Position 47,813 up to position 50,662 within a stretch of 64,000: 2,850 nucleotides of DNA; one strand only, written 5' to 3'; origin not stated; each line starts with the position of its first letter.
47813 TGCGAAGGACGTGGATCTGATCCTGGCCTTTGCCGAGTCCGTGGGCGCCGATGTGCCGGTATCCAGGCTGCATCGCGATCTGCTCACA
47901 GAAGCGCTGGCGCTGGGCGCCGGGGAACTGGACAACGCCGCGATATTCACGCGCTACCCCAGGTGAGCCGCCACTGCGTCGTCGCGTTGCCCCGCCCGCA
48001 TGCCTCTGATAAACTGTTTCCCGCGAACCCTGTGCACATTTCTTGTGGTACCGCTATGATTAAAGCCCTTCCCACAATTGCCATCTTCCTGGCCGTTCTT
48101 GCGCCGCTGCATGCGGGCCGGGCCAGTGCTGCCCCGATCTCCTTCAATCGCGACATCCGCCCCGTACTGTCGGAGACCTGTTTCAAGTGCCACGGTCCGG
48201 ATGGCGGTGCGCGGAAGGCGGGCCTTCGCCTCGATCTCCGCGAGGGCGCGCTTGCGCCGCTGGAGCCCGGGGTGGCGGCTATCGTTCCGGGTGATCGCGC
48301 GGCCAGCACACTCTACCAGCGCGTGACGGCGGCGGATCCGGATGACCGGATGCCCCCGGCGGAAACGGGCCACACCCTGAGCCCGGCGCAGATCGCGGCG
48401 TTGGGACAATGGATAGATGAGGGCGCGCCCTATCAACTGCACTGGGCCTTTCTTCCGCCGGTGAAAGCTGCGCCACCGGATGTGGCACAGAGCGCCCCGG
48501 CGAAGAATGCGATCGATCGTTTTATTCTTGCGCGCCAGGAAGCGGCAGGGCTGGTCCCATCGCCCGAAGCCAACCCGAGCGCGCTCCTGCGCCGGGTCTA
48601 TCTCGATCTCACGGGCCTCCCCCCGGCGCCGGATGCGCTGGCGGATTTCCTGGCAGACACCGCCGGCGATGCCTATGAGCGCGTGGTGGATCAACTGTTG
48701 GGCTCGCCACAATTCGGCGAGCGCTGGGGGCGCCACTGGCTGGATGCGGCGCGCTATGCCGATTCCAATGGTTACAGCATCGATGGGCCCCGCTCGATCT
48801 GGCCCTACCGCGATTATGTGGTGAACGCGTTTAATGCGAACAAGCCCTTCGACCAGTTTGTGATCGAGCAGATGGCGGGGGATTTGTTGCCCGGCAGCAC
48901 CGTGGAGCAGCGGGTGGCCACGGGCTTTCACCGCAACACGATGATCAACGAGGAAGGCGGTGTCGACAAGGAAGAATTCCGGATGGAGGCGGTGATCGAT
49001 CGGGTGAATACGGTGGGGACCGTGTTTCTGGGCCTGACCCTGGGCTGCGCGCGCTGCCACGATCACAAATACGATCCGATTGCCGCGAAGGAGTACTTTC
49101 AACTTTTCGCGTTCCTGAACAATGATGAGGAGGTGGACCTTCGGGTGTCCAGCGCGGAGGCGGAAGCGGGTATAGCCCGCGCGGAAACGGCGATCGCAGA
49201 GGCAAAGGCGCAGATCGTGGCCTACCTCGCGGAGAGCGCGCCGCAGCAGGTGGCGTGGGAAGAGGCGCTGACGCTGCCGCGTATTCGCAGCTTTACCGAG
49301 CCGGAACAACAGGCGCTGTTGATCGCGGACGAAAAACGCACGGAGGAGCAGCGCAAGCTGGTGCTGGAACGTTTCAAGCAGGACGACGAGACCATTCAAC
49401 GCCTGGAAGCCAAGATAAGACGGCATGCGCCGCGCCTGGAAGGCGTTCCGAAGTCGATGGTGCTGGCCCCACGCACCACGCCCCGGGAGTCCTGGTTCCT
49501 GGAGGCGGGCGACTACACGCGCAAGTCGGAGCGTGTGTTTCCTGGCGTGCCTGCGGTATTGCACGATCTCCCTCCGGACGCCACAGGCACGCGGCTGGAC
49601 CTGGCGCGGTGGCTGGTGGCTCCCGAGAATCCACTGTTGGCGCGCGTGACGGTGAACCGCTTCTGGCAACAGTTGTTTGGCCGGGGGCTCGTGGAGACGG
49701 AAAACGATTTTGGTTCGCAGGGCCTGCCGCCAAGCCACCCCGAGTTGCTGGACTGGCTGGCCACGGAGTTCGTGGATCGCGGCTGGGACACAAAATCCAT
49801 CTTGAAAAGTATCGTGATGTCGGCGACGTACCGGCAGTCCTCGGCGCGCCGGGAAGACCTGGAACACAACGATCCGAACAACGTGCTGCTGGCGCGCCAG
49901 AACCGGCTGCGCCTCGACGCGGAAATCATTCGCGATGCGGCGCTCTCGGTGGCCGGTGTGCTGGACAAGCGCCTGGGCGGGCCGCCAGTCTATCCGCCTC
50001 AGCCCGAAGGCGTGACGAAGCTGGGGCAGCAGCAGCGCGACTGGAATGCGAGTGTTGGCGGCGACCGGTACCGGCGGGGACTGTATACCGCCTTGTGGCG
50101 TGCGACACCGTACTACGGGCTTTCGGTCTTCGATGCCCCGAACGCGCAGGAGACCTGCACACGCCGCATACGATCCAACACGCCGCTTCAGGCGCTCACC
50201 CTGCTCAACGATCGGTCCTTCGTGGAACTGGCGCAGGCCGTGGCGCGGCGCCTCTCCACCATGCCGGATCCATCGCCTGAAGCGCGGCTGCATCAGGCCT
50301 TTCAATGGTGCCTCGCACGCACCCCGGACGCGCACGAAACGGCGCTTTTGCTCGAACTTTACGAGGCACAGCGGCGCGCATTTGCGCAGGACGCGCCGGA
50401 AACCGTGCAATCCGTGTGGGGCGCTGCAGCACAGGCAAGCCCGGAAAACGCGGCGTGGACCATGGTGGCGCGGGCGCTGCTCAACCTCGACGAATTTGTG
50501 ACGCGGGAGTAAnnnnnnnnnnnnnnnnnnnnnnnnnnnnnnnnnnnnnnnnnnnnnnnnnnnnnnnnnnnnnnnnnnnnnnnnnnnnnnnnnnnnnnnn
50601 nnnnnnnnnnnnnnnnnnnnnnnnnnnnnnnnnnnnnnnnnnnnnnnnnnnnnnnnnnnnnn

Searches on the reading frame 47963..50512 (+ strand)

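Call 45: search_protein_families(library=pfam, proteins=[window:47963-50512:+], max_evalue=0.0001)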
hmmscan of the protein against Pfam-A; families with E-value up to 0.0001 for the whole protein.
window:47963-50512:+ (849 aa): 4 families
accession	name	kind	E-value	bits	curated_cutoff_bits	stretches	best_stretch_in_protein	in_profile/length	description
PF07587.16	PSD1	-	4.7e-94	314.8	28.5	1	543-799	1-243/244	Protein of unknown function (DUF1553)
PF07583.16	PSCyt2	-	2.1e-86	289.6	29.8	1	184-387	2-206/209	Protein of unknown function (DUF1549)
PF07635.16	PSCyt1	-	2.5e-17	63.7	22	1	73-134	1-59/59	Planctomycete cytochrome C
PF13442.11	Cytochrome_CBB3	-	4.3e-05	24.2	27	0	66-151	7-68/68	Cytochrome C oxidase, cbb3-type, subunit III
